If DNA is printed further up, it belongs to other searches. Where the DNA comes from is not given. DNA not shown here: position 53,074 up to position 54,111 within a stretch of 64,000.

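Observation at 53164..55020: Candidate new two-gene defence cassette: minimal cyclase-like palm protein + SIR2-like effector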

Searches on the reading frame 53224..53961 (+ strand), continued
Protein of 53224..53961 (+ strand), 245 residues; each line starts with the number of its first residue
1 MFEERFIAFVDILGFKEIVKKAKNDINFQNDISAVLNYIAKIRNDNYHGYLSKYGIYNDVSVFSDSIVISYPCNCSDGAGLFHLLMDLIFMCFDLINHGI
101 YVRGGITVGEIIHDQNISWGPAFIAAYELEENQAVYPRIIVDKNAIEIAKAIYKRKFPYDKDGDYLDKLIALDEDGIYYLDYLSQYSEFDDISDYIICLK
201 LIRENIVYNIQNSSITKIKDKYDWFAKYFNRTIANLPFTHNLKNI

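Call 42: search_dna_similar(query=window:53224-53961:+, collection=plasmids, mode=protein, max_rows=25)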
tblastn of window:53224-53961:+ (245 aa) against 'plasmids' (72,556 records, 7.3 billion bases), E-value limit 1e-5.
Records with a match: 81; places in all: 82; records where one place covers at least 80% of the query: 50.
Best place of each record, by identity: <60% 81.
By first word of the organism name: Bacillus 32; Acinetobacter 14; Rhizobium 9; Agrobacterium 6; Sinorhizobium 4; Planococcus 2; Pseudorhizobium 1; Mesorhizobium 1; Novosphingobium 1; Cupriavidus 1; and 10 more.
By predicted mobility (MOB-suite, as given by PLSDB): non-mobilizable 41; conjugative 22; mobilizable 18.
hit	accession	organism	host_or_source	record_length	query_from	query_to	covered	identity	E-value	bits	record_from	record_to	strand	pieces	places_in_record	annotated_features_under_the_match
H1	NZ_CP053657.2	Bacillus cereus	culture,soil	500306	2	236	96%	40.7%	1e-40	155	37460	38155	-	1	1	hypothetical protein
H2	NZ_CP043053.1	Acinetobacter pittii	Homo sapiens,urine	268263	2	225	91%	31.7%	5e-19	93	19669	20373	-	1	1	hypothetical protein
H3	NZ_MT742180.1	Acinetobacter lwoffii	-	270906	2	225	91%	31.7%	5e-19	93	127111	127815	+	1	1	hypothetical protein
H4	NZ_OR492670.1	Acinetobacter gerneri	-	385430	2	225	80%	35.3%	1e-16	111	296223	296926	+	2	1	hypothetical protein (x2)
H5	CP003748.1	Bacillus cereus FRI-35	-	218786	7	230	91%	30.9%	9e-14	77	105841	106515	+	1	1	hypothetical protein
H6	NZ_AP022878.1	Bacillus cereus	-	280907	7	230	91%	30.9%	9e-14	77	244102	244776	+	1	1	hypothetical protein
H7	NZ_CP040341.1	Bacillus cereus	Apostichopus japonicus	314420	7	230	91%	30.9%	9e-14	77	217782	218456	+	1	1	hypothetical protein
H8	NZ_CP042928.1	Bacillus cereus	ocean sediment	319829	7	230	91%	30.9%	9e-14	77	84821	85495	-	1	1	hypothetical protein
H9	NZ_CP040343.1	Bacillus cereus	Apostichopus japonicus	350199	7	230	91%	30.9%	9e-14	77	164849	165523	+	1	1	hypothetical protein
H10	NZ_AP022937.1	Bacillus cereus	-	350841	7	230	91%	30.9%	9e-14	77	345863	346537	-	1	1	hypothetical protein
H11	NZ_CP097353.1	Bacillus cereus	pure culture,oil contaminated soil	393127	7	230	91%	30.9%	9e-14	77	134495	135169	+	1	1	hypothetical protein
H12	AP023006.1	Bacillus cereus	-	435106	7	230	91%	30.9%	9e-14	77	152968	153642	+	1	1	hypothetical protein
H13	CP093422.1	Bacillus paranthracis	cell culture,sufu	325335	7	230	91%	30.9%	1e-13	77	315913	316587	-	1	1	hypothetical protein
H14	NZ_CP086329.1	Bacillus pacificus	single cell culture,sludge from ...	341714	7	230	91%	30.9%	1e-13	77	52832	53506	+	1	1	hypothetical protein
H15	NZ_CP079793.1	Acinetobacter johnsonii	whole organism,washroom sink in ...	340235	2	225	91%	30.6%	2e-16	85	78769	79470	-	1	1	hypothetical protein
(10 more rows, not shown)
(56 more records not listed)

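Call 49: find_encoding_contigs(protein=P0009, flank=3000, max_places=4)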
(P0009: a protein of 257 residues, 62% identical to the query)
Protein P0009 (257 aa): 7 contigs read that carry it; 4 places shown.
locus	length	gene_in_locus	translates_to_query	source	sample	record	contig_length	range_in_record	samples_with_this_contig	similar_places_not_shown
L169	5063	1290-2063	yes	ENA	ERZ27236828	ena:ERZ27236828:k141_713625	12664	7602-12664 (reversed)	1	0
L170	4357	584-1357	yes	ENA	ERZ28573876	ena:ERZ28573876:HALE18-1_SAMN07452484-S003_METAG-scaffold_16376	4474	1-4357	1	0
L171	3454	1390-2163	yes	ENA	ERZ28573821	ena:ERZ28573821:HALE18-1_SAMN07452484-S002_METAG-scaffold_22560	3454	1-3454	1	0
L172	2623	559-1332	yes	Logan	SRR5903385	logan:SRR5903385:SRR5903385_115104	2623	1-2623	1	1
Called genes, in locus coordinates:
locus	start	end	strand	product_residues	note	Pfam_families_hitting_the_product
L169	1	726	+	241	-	?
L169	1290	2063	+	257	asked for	-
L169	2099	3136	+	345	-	-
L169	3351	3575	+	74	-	PF13443:HTH_26, PF01381:HTH_3 (weak)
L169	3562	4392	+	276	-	PF14267:DUF4357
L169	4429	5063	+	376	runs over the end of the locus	PF07804:HipA_C (weak), PF20613:HipA_2 (weak)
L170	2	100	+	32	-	?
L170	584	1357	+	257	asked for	-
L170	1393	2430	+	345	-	-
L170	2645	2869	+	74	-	PF13443:HTH_26, PF01381:HTH_3 (weak)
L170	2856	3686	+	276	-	PF14267:DUF4357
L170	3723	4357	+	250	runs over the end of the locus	?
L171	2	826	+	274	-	?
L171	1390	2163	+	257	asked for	-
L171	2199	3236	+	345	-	-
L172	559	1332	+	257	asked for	-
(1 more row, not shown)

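Call 50: find_encoding_contigs(protein=P0013, flank=3000, max_places=4)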
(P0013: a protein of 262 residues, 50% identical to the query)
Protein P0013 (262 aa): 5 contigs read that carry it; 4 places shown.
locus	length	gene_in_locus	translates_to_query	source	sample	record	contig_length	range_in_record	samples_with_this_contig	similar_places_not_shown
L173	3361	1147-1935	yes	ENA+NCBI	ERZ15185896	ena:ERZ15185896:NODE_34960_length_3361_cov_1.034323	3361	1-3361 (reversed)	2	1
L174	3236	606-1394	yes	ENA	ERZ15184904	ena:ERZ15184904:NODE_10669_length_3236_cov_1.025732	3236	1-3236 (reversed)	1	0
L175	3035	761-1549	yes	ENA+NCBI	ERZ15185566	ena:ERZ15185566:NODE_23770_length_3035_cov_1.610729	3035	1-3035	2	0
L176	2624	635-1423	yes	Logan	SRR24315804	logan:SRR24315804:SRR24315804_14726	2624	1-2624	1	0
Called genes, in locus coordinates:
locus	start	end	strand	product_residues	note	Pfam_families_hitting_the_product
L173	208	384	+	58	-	-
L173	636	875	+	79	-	-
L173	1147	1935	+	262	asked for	-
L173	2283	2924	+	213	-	-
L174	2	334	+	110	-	?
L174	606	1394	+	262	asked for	-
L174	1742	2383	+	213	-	-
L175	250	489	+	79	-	-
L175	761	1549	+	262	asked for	-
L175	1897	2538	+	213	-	-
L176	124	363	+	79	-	-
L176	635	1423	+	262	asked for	-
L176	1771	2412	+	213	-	-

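Call 57: search_protein_families(library=phrogs, proteins=[window:53224-53961:+], max_evalue=0.1)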
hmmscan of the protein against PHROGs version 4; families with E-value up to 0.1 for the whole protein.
window:53224-53961:+ (245 aa): 2 families
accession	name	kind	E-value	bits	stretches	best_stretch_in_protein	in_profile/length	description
phrog_23933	-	unknown function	6.7e-39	134.7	1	2-233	3-221/240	-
phrog_21097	-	unknown function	1.2e-13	52.1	1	2-233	48-292/314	-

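Call 59: search_dna_similar(query=window:53224-53961:+, collection=phages, mode=protein, max_rows=15)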
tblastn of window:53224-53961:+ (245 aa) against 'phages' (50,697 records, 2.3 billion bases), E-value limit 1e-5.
No match.

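Call 62: search_protein_representatives(alignment_id=A1)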
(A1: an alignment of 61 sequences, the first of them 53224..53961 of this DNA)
Query: 61 sequences, 251 profile positions. Proteins with E-value up to 0.001 (for the whole library): 13257; up to 1e-10: 8832; up to 1e-30: 1762. The best 150 are listed.
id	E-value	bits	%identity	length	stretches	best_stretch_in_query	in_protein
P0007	7.5e-97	340.1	-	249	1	6-247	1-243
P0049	5.0e-96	337.4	-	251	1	1-240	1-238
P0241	9.5e-91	320.1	-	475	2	4-241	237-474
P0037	1.9e-89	315.8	-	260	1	5-246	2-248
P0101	9.4e-88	310.3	-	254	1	3-242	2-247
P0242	3.9e-86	305.0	-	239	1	3-238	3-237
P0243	9.4e-85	300.4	-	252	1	5-242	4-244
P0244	9.6e-85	300.4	-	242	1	5-241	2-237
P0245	1.2e-84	300.1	-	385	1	5-242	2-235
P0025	3.0e-84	298.8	-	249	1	3-244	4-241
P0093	6.3e-83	294.5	-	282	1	3-241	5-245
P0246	1.3e-82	293.4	-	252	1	6-249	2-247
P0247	1.3e-82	293.4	-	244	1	5-240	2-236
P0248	2.6e-80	285.9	-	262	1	6-242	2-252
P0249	2.6e-80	285.9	-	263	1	6-246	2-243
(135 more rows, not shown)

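Call 65: find_encoding_contigs(protein=P0012, flank=3000, max_places=3)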
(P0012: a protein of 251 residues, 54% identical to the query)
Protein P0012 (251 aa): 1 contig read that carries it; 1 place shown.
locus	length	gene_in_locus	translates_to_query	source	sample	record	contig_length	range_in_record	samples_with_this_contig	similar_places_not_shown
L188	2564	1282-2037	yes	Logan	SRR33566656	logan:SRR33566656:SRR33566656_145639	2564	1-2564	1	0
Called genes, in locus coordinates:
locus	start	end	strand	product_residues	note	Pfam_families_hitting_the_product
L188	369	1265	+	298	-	-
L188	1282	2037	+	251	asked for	-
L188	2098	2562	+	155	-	?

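Call 66: find_encoding_contigs(protein=P0010, flank=3000, max_places=3)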
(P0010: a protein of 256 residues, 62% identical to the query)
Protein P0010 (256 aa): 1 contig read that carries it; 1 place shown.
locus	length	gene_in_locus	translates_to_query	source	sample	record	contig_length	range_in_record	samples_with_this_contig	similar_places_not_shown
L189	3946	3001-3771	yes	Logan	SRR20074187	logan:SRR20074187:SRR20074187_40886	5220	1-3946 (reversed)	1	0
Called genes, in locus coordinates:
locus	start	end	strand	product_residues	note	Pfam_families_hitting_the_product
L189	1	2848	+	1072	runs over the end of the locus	-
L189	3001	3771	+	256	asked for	-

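Call 77: fold_search(model_id=the predicted structure, library=viral)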
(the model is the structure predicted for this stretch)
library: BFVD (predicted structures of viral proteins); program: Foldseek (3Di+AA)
matches with E <= 10: 374; with E <= 0.001: 0
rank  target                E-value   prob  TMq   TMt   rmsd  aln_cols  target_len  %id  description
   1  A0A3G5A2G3            1.5e-03  1.00  0.45  0.29   5.4       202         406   12  Response regulator [Harvfovirus sp.]
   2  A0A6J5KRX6            4.5e-03  0.99  0.45  0.39  10.1       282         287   10  Guanylate cyclase domain-containing protein [uncultured Caudovirales phage]
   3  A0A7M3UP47            6.0e-03  0.99  0.35  0.48   7.0       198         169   12  Uncharacterized protein [Pyramimonas orientalis virus]
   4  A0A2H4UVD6            1.6e-02  0.33  0.22  0.19  19.8       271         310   11  Uncharacterized protein [Bodo saltans virus]
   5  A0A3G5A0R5            2.1e-02  0.99  0.43  0.24   5.9       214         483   15  Guanylate cyclase domain-containing protein [Faunusvirus sp.]
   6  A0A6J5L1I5            4.0e-02  0.69  0.35  0.25  20.8       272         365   11  Uncharacterized protein [uncultured Caudovirales phage]
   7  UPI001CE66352         1.3e-01  0.47  0.25  0.36   6.8       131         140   12  (no name look-up for this kind of identifier)
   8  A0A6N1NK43            1.4e-01  0.09  0.16  0.13  17.3       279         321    9  Ankyrin repeat protein [Tupanvirus soda lake]
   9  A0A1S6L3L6            1.4e-01  0.51  0.25  0.36   6.1       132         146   11  Uncharacterized protein [Erwinia phage vB_EamM_Yoloswag]
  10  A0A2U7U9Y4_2          1.6e-01  0.84  0.37  0.10   7.2       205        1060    9  Serine/threonine protein kinase [Pandoravirus quercus]
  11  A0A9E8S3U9            1.7e-01  0.66  0.26  0.40  11.9       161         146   11  (no name in the UniProt tables at hand)
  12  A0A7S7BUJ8            1.8e-01  0.10  0.20  0.17  22.9       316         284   11  RNA-dependent RNA polymerase (Fragment) [Amalga-like boulavirus]
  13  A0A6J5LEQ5            2.0e-01  0.72  0.33  0.24   5.8       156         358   17  Diguanylate cyclase AdrA [uncultured Caudovirales phage]
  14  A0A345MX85            2.0e-01  0.10  0.19  0.20  21.3       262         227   15  (no name in the UniProt tables at hand)
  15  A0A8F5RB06            2.4e-01  0.06  0.17  0.13  21.7       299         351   11  Replication initiator protein [Microvirus mar42]
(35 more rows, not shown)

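Call 86: search_protein_families(library=pfam, proteins=[L007:2907-3821:+, L009:4121-5035:+, L007:2199-2903:+, L007:4784-5260:+, L010:8825-9655:+, L188:369-1265:+], max_evalue=0.001)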
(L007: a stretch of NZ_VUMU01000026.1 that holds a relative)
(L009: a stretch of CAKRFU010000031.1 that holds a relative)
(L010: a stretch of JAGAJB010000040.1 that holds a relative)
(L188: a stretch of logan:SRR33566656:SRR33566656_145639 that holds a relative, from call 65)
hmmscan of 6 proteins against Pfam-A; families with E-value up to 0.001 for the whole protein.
L007:2907-3821:+ (304 aa): 1 family
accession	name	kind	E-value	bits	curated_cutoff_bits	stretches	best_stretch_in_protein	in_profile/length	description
PF14253.11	AbiH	-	6.7e-52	177.6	30.9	1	3-270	1-260/260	Bacteriophage abortive infection AbiH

L009:4121-5035:+ (304 aa): 1 family
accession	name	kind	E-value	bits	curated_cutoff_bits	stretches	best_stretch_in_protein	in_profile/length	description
PF14253.11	AbiH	-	6.3e-52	177.7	30.9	1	3-270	1-260/260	Bacteriophage abortive infection AbiH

L007:2199-2903:+ (234 aa): 0 families

L007:4784-5260:+ (158 aa): 1 family
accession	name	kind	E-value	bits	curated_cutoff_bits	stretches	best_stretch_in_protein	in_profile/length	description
PF12687.12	DUF3801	-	1e-41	142.5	24.1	1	21-150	1-130/131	Protein of unknown function (DUF3801)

L010:8825-9655:+ (276 aa): 2 families
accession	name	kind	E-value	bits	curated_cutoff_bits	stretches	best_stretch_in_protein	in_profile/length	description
PF01564.23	Spermine_synth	-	9.1e-35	120.3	22.9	1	58-231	2-179/186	Spermine/spermidine synthase domain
PF13847.12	Methyltransf_31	-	2.1e-06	27.9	27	1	87-195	19-128/145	Methyltransferase domain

L188:369-1265:+ (298 aa): 0 families

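Call 87: find_related_loci(query=A1, collection=viral_contigs, flank=5000)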
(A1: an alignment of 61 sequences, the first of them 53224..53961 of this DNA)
Query A1 (245 aa) in viral_contigs; peptide patterns used: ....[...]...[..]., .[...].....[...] (x = any residue, [..] = any of these).
459 stretches matched a pattern; 69 encode a relative of the query (tblastn E <= 1e-3); 69 distinct loci.
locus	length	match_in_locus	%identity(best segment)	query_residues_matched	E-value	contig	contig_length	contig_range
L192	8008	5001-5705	54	1-236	2e-82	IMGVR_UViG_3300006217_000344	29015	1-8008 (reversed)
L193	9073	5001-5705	54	1-236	2e-82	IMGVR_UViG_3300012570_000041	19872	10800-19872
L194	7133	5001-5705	47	1-233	6e-66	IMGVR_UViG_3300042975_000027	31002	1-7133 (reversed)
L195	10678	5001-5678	41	2-233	3e-47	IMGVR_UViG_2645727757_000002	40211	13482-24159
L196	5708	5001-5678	37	2-236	3e-44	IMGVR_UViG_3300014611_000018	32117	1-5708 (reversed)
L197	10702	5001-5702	37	1-230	7e-44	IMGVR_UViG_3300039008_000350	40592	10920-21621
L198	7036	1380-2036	32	2-230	8e-31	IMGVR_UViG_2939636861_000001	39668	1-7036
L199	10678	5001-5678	33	2-230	3e-27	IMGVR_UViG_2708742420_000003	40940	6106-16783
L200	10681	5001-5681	30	4-230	2e-27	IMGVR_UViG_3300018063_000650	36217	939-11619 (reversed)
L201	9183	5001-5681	30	4-230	2e-27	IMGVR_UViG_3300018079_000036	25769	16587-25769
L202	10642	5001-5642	29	2-236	1e-26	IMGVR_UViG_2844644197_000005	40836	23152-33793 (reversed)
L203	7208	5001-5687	31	2-233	6e-26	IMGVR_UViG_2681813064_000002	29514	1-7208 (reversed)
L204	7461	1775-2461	31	2-233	6e-26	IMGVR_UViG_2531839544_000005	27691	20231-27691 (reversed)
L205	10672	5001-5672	30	1-229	1e-25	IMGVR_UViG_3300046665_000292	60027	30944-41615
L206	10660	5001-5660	29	2-227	5e-25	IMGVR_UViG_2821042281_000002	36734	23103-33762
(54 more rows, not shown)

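Call 93: find_encoding_contigs(protein=P0005, flank=3000, max_places=3)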
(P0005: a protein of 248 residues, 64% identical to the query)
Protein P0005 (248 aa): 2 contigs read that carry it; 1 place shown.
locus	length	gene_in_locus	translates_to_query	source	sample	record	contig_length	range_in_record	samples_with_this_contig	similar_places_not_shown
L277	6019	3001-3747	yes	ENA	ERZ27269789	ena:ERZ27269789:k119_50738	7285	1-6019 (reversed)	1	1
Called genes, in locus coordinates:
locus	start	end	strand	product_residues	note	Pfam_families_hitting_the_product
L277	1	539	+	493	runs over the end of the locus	PF00239:Resolvase, PF07508:Recombinase, PF13408:Zn_ribbon_recom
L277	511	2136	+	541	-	PF00239:Resolvase, PF07508:Recombinase, PF13408:Zn_ribbon_recom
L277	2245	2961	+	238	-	PF18730:HEPN_Cthe2314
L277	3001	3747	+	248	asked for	-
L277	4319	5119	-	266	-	PF08808:RES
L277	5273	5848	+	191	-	-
